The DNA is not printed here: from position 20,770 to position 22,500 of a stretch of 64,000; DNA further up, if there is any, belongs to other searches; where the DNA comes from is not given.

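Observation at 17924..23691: A sugar-type (CUT1) ABC importer co-operonic with a secreted SNase: the substrate may not be a sugar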

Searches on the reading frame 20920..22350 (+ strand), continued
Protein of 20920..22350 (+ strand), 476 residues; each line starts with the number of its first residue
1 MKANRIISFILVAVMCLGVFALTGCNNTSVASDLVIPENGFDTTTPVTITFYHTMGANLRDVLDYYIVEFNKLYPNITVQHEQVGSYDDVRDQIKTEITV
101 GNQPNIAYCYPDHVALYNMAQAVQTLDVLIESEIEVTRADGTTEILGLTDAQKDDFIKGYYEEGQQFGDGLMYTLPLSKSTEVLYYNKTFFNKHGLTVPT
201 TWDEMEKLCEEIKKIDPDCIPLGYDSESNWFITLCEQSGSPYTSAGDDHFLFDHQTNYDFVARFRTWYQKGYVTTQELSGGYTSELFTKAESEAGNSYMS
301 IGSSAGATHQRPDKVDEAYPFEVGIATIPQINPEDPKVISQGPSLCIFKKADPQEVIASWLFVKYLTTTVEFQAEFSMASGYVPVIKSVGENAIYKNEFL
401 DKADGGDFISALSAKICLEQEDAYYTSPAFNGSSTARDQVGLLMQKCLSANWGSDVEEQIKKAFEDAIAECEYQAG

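Call 51: search_protein_representatives(protein=window:20920-22350:+)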
Query: 476 residues. Proteins with E-value up to 0.001 (for the whole library): 3806; up to 1e-10: 1327; up to 1e-30: 448. The best 150 are listed.
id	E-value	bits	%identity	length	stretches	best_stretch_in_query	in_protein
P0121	8.7e-188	641.0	66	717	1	42-476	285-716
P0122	7.5e-171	585.2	62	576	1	41-475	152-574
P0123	2.2e-165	567.2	63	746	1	37-473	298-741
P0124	3.2e-165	566.6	62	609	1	18-476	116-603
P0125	1.2e-164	564.7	64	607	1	33-476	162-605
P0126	5.0e-164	562.7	59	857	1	25-471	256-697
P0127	1.9e-163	560.7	60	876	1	30-472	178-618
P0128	9.4e-163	558.5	63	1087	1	32-472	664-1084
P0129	1.3e-161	554.7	63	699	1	31-474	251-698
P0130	1.5e-158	544.7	59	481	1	6-476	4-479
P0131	1.7e-157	541.1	64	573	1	46-455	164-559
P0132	7.9e-155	532.4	59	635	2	7-401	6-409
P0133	4.3e-154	529.9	59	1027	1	45-474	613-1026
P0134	3.5e-153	526.9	60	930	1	44-473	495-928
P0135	4.7e-152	523.2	62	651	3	196-407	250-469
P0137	9.2e-152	522.3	62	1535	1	41-427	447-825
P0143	1.7e-149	514.8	61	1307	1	44-476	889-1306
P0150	3.1e-146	504.0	58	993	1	39-472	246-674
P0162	3.9e-139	480.6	54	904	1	46-472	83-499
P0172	2.6e-132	458.1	52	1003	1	33-476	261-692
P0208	1.8e-103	363.1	44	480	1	6-475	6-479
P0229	6.2e-82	292.0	41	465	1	19-476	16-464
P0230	1.8e-80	287.2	41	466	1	1-466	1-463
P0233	1.2e-78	281.2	34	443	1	5-471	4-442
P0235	1.9e-77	277.2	38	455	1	6-461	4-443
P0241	3.5e-74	266.5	38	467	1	9-448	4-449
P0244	2.9e-72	260.2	38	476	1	44-471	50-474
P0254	1.3e-67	244.8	38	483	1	34-451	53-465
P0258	3.6e-67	243.3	42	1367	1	47-448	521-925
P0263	2.3e-66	240.7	33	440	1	5-469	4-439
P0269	9.6e-65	235.4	37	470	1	1-465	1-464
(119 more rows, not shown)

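Call 52: list_cluster_members(proteins=[P0233, P0263, P0235, P0241, P0244, P0254, P0229, P0230, P0269, P0208])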
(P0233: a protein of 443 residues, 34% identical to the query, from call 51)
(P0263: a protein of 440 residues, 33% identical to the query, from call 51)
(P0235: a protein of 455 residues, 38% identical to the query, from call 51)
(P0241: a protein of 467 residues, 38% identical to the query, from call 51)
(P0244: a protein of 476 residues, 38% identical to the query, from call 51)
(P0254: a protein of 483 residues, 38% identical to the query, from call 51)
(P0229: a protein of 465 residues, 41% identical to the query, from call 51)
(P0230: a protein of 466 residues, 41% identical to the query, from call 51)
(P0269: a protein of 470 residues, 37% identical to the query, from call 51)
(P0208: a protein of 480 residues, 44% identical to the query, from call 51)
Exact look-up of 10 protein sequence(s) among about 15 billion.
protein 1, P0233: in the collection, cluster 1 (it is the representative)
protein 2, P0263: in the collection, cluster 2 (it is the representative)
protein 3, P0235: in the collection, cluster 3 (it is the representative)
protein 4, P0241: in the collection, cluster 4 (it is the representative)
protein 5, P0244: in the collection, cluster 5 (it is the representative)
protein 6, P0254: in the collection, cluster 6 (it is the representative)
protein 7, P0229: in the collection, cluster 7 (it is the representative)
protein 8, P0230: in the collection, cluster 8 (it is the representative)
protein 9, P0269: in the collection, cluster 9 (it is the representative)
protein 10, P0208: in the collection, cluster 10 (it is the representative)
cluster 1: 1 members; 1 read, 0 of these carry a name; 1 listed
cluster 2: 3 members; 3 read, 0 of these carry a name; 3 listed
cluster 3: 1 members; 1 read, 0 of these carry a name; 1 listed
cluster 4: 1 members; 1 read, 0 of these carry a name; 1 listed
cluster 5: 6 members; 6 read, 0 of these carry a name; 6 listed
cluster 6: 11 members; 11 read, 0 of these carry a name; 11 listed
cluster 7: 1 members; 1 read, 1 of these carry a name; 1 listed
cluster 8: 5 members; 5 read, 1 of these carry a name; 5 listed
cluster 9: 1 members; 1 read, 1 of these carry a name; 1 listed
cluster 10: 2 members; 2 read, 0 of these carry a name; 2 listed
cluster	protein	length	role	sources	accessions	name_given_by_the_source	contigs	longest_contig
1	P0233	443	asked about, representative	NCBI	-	-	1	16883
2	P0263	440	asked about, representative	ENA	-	-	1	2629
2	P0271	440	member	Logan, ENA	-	-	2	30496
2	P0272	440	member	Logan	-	-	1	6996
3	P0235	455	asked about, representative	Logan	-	-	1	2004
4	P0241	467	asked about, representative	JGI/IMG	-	-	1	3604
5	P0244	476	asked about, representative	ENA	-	-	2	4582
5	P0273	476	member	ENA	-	-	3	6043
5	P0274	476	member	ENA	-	-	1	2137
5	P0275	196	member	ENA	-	-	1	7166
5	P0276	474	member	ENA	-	-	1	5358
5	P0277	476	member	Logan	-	-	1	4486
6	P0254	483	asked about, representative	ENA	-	-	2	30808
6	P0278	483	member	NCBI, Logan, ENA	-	-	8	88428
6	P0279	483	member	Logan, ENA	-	-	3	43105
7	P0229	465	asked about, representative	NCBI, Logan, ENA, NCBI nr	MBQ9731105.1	MAG: extracellular solute-binding protein [Bacilli bacterium] | extracellular solute-binding protein [Bacilli bacterium]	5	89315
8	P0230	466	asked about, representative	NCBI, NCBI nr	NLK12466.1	MAG: extracellular solute-binding protein [Candidatus Phytoplasma sp.] | extracellular solute-binding protein [Phytoplasma sp.]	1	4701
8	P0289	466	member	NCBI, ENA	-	-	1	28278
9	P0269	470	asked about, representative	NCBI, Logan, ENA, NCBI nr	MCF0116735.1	MAG: extracellular solute-binding protein [Bacilli bacterium] | extracellular solute-binding protein [Bacilli bacterium]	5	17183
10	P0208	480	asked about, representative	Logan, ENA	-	-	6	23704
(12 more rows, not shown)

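Call 53: find_encoding_contigs(protein=P0233, flank=10000, max_places=3)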
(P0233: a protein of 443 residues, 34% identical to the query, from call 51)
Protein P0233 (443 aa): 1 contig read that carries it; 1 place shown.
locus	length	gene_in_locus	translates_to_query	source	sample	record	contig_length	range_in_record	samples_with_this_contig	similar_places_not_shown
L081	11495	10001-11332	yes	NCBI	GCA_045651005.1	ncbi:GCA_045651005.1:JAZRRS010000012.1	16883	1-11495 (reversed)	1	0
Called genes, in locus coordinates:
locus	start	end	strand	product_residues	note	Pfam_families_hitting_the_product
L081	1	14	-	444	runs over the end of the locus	PF00860:Xan_ur_permease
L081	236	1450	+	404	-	-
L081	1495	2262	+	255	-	PF00459:Inositol_P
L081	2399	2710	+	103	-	-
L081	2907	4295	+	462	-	-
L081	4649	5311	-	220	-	PF01791:DeoC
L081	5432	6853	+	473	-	PF01554:MatE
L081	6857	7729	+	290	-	PF01937:ARMT1-like_dom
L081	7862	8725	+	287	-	PF04909:Amidohydro_2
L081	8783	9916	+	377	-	PF06941:NT5C, PF00625:Guanylate_kin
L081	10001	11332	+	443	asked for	PF01547:SBP_bac_1, PF13416:SBP_bac_8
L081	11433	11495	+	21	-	?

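Call 54: find_encoding_contigs(protein=P0229, flank=10000, max_places=2)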
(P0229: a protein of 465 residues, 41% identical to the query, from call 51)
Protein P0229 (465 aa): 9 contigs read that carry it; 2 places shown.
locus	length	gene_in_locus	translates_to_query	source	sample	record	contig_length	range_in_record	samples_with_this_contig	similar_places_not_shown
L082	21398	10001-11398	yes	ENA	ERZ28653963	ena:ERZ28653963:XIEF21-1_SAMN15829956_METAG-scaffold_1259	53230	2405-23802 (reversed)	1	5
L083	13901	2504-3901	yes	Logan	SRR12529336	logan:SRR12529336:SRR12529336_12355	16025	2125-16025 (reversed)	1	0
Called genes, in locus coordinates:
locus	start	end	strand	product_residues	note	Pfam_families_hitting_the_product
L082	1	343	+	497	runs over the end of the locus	PF02446:Glyco_hydro_77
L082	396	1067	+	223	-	PF00702:Hydrolase, PF13419:HAD_2, PF13242:Hydrolase_like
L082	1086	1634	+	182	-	PF01648:ACPS (weak)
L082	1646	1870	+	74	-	-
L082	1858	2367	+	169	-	PF13238:AAA_18 (weak)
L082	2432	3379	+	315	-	PF01368:DHH, PF02272:DHHA1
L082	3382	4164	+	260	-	PF00459:Inositol_P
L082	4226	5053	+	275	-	PF06271:RDD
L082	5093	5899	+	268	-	PF06271:RDD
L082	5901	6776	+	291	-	PF06271:RDD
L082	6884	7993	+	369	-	PF17912:OB_MalK (faint), PF00005:ABC_tran, PF17850:CysA_C_terminal (faint), PF13304:AAA_21 (faint)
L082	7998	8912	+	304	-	PF00528:BPD_transp_1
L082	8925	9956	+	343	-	PF00528:BPD_transp_1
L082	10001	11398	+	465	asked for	PF13416:SBP_bac_8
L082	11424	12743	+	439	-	PF00565:SNase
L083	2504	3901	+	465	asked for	PF13416:SBP_bac_8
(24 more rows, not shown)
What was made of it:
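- Inositol_P (CysQ-like 3'-phosphatase) genes sit next to distant relatives (calls 53, 54).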

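Call 55: find_encoding_contigs(protein=P0289, flank=10000, max_places=2)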
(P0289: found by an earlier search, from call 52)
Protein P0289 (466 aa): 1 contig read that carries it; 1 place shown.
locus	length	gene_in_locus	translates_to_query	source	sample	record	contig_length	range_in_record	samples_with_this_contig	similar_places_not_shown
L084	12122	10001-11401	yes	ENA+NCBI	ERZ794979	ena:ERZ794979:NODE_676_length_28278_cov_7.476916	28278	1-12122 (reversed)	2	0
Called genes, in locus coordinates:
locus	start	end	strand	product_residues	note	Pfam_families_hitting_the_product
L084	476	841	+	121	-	PF00825:Ribonuclease_P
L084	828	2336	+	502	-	PF02096:60KD_IMP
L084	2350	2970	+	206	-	PF14804:Jag_N (weak), PF13083:KH_KhpA-B (weak), PF01424:R3H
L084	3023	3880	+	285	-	PF05708:Peptidase_C92 (weak)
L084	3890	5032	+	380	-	PF02646:RmuC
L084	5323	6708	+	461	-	PF01336:tRNA_anti-codon, PF00152:tRNA-synt_2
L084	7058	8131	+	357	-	PF00005:ABC_tran, PF13304:AAA_21 (faint)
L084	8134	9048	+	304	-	PF00528:BPD_transp_1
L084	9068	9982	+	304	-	PF00528:BPD_transp_1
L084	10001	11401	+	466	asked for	PF13416:SBP_bac_8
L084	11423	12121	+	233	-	?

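Call 56: find_encoding_contigs(protein=P0278, flank=10000, max_places=2)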
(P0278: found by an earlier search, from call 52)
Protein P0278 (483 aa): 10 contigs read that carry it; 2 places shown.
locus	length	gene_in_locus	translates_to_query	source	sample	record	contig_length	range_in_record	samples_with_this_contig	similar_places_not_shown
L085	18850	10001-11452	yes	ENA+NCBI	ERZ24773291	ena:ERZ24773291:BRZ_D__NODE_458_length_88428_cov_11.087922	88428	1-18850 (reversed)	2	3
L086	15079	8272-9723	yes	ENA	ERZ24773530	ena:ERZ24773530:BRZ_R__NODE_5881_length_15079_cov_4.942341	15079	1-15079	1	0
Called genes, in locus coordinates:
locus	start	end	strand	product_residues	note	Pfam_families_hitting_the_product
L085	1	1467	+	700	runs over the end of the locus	PF00009:GTP_EFTU, PF03144:GTP_EFTU_D2, PF22042:EF-G_D2, PF14492:EFG_III, PF16658:RF3_C, PF03764:EFG_IV, PF00679:EFG_C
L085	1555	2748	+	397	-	PF00009:GTP_EFTU, PF03144:GTP_EFTU_D2, PF03143:GTP_EFTU_D3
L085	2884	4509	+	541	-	PF06271:RDD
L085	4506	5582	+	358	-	PF06271:RDD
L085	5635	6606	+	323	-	PF06271:RDD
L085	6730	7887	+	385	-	PF00005:ABC_tran, PF13304:AAA_21 (faint), PF17912:OB_MalK (weak)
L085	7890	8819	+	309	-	PF00528:BPD_transp_1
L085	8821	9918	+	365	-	PF00528:BPD_transp_1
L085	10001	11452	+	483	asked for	PF01547:SBP_bac_1, PF13416:SBP_bac_8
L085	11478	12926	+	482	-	PF01547:SBP_bac_1, PF13416:SBP_bac_8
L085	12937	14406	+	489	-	PF00565:SNase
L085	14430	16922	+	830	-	PF01336:tRNA_anti-codon (faint)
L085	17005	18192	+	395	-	-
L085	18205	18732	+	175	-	-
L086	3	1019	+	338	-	?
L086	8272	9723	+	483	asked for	PF01547:SBP_bac_1, PF13416:SBP_bac_8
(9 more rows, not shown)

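Call 57: find_encoding_contigs(protein=P0271, flank=10000, max_places=2)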
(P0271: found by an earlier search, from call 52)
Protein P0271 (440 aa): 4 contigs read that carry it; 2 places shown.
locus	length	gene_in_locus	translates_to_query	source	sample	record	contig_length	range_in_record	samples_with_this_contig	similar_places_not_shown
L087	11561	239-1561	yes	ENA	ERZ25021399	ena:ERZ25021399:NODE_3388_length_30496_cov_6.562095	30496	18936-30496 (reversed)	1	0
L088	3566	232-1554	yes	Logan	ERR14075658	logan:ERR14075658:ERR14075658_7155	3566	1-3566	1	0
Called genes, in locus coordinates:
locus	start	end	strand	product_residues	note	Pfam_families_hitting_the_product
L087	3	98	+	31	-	?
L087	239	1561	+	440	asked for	PF01547:SBP_bac_1 (weak), PF13416:SBP_bac_8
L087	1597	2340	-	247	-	PF00165:HTH_AraC (faint), PF12833:HTH_18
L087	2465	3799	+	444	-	PF15892:BNR_4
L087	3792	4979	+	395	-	PF01408:GFO_IDH_MocA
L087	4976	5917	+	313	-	PF01408:GFO_IDH_MocA, PF22725:GFO_IDH_MocA_C3, PF02894:GFO_IDH_MocA_C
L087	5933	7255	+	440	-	PF00724:Oxidored_FMN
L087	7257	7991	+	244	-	PF00106:adh_short, PF01370:Epimerase (faint), PF08659:KR (weak), PF13561:adh_short_C2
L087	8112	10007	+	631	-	PF00890:FAD_binding_2, PF07992:Pyr_redox_2 (faint)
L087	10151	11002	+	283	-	PF00702:Hydrolase (faint), PF05116:S6PP (faint), PF08282:Hydrolase_3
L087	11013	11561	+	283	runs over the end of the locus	-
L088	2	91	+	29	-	?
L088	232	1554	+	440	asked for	PF01547:SBP_bac_1 (weak), PF13416:SBP_bac_8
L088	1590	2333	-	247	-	PF00165:HTH_AraC (faint), PF12833:HTH_18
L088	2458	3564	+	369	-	?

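Call 58: find_encoding_contigs(protein=P0269, flank=10000, max_places=2)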
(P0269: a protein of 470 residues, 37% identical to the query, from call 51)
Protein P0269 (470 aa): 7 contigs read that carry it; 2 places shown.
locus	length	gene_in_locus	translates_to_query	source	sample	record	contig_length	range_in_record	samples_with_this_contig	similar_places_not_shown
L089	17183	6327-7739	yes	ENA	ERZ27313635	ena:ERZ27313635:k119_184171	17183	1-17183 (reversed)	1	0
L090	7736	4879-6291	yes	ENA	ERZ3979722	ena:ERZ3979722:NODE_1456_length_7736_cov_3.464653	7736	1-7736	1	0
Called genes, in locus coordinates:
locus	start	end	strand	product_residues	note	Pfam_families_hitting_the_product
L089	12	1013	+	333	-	PF00528:BPD_transp_1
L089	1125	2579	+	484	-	PF13416:SBP_bac_8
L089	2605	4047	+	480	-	PF00565:SNase (weak)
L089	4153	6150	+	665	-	-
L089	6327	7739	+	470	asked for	PF13416:SBP_bac_8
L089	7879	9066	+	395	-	PF00932:LTD, PF00565:SNase (weak)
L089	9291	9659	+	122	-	PF13240:Zn_Ribbon_1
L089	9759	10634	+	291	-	PF00483:NTP_transferase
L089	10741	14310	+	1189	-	PF01855:POR_N, PF17147:PFOR_II, PF01558:POR, PF00037:Fer4 (faint), PF12797:Fer4_2 (faint), PF12838:Fer4_7 (weak), PF13237:Fer4_10 (weak), PF02775:TPP_enzyme_C, +1 more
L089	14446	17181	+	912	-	?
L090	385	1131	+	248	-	PF13416:SBP_bac_8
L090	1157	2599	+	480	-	PF00565:SNase (weak)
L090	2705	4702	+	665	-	-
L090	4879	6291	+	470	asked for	PF13416:SBP_bac_8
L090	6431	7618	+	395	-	PF00932:LTD, PF00565:SNase (weak)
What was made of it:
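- At 35-38% SBP identity the architecture recurs, with 1-2 SBPs, 1-2 SNases, LTD domains, and DHH plus Inositol_P (pAp-phosphatase-type) genes (calls 54, 56, 58).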

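Call 60: search_protein_families(library=ncbifam, proteins=[P0230, P0229, P0278, P0269, P0208], max_evalue=0.01)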
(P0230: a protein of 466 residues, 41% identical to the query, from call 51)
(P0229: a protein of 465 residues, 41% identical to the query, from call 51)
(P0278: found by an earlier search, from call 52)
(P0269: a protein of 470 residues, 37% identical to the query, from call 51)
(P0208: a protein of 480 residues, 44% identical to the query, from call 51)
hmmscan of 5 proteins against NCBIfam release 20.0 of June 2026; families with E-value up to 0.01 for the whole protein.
P0230 (466 aa): 3 families
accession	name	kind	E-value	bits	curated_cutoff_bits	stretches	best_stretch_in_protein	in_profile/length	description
NF008211.0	PRK10974.1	equivalog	4.1e-21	75.1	411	1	45-400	25-368/439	sn-glycerol-3-phosphate ABC transporter substrate-binding protein UgpB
TIGR03850.1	bind_CPR_0540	equivalog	6e-09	35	299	1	4-205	2-192/437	carbohydrate ABC transporter substrate-binding protein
TIGR03851.1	chitin_NgcE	equivalog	1.7e-08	33.9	399.65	1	68-205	61-194/450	N-acetylglucosamine/diacetylchitobiose ABC transporter substrate-binding protein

P0229 (465 aa): 4 families
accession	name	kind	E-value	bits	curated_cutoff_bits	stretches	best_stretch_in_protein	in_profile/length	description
NF008211.0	PRK10974.1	equivalog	1.3e-20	73.4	411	1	42-402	26-383/439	sn-glycerol-3-phosphate ABC transporter substrate-binding protein UgpB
TIGR03850.1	bind_CPR_0540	equivalog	3.2e-17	62.3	299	1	3-200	1-194/437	carbohydrate ABC transporter substrate-binding protein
NF045826.1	lipo_P68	equivalog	4.8e-13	48.4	200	2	211-396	286-457/669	P68 family surface lipoprotein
TIGR03851.1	chitin_NgcE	equivalog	1.3e-09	37.5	399.65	1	155-220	151-215/450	N-acetylglucosamine/diacetylchitobiose ABC transporter substrate-binding protein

P0278 (483 aa): 5 families
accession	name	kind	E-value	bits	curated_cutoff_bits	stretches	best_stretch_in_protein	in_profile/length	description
TIGR03850.1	bind_CPR_0540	equivalog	1.5e-11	43.6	299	1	86-388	51-353/437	carbohydrate ABC transporter substrate-binding protein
NF008211.0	PRK10974.1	equivalog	5.6e-11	41.7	411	1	66-409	27-363/439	sn-glycerol-3-phosphate ABC transporter substrate-binding protein UgpB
TIGR03851.1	chitin_NgcE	equivalog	2.8e-05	23.2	399.65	1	197-232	161-196/450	N-acetylglucosamine/diacetylchitobiose ABC transporter substrate-binding protein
NF053763.1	ABCarbgalBndGanS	equivalog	0.00013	20.9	700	0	188-229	137-176/420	galactooligosaccharide ABC transporter substrate-binding protein GanS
NF045826.1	lipo_P68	equivalog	0.0038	15.7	200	0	276-336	313-370/669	P68 family surface lipoprotein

P0269 (470 aa): 2 families
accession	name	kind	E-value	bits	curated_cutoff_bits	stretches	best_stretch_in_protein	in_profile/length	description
TIGR03850.1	bind_CPR_0540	equivalog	6.5e-07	28.3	299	1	154-193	143-182/437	carbohydrate ABC transporter substrate-binding protein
NF008211.0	PRK10974.1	equivalog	6.6e-06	25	411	1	47-396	25-357/439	sn-glycerol-3-phosphate ABC transporter substrate-binding protein UgpB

P0208 (480 aa): 4 families
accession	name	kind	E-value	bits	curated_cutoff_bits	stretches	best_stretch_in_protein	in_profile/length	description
TIGR03850.1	bind_CPR_0540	equivalog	1.8e-11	43.3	299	1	160-211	142-193/437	carbohydrate ABC transporter substrate-binding protein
NF008211.0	PRK10974.1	equivalog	5.6e-11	41.7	411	1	42-422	26-386/439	sn-glycerol-3-phosphate ABC transporter substrate-binding protein UgpB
TIGR03851.1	chitin_NgcE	equivalog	1.6e-05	24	399.65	1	180-223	164-205/450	N-acetylglucosamine/diacetylchitobiose ABC transporter substrate-binding protein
TIGR03261.1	phnS2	equivalog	3.3e-05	23.1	392.75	0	182-252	129-201/334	putative 2-aminoethylphosphonate ABC transporter substrate-binding protein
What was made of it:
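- Closest known: Mycoplasma SNase-ABC 'putative nucleotide transporter' operons. Same: A clade member matches the mycoplasmal P68 lipoprotein model weakly (E 4.8e-13, call 60).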
